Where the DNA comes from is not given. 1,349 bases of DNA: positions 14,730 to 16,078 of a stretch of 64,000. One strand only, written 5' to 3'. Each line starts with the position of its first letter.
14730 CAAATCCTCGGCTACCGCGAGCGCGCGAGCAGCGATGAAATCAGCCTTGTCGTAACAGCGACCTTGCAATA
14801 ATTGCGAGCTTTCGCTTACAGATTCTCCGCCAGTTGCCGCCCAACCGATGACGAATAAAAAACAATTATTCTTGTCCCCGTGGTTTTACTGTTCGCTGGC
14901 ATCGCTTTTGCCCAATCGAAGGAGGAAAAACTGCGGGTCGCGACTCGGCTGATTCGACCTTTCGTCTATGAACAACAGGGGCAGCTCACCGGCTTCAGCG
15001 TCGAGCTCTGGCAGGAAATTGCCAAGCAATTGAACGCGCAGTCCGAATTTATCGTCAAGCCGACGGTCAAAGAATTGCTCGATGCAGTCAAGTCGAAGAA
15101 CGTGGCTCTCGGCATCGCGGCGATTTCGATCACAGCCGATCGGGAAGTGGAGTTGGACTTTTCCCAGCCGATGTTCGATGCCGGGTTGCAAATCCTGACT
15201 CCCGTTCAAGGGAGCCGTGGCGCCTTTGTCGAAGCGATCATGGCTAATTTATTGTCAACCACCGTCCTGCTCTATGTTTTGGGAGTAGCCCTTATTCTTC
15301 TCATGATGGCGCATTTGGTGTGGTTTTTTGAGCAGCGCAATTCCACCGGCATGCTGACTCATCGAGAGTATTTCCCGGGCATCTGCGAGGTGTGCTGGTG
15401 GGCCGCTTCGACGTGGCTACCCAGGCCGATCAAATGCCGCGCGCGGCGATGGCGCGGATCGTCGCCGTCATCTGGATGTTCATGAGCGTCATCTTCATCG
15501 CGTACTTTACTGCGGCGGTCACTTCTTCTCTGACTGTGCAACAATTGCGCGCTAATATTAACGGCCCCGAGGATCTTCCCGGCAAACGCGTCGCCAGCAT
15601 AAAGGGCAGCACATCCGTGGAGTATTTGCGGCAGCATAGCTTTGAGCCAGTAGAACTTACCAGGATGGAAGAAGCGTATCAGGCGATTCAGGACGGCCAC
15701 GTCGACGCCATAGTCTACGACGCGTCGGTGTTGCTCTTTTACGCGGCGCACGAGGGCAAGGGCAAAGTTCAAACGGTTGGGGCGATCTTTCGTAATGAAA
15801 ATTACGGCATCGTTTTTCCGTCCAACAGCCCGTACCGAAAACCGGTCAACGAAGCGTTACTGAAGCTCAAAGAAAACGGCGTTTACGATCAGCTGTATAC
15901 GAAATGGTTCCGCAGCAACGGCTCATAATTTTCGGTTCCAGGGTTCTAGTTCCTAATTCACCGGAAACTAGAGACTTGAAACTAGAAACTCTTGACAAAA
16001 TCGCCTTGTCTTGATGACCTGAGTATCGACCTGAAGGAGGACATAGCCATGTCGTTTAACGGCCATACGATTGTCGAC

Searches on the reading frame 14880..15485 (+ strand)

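Call 32: search_protein_families(library=pfam, max_evalue=0.001, proteins=[window:14880-15485:+])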
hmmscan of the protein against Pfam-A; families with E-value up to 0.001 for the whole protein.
window:14880-15485:+ (201 aa): 2 families
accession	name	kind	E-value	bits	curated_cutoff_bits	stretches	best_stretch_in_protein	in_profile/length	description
PF00497.25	SBP_bac_3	-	2.7e-18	66.4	26.4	1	18-109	1-92/132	Bacterial extracellular solute-binding proteins, family 3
PF10613.14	Lig_chan-Glu_bd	-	3.1e-08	34.1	30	1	17-108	2-112/115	Ligated ion channel L-glutamate- and glycine-binding site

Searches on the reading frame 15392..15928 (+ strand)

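Call 32: search_protein_families(library=pfam, max_evalue=0.001, proteins=[window:15392-15928:+])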
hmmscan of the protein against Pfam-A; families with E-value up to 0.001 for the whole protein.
window:15392-15928:+ (178 aa): 3 families
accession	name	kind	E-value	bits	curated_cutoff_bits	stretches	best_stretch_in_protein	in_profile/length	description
PF00060.32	Lig_chan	-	8.4e-12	45.6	30.8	1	11-66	57-113/146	Ligand-gated ion channel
PF00497.25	SBP_bac_3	-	1.9e-06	28.1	26.4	1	88-174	44-131/132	Bacterial extracellular solute-binding proteins, family 3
PF09084.16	NMT1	-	0.00094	19.6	20.5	0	42-139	72-172/216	NMT1/THI5 like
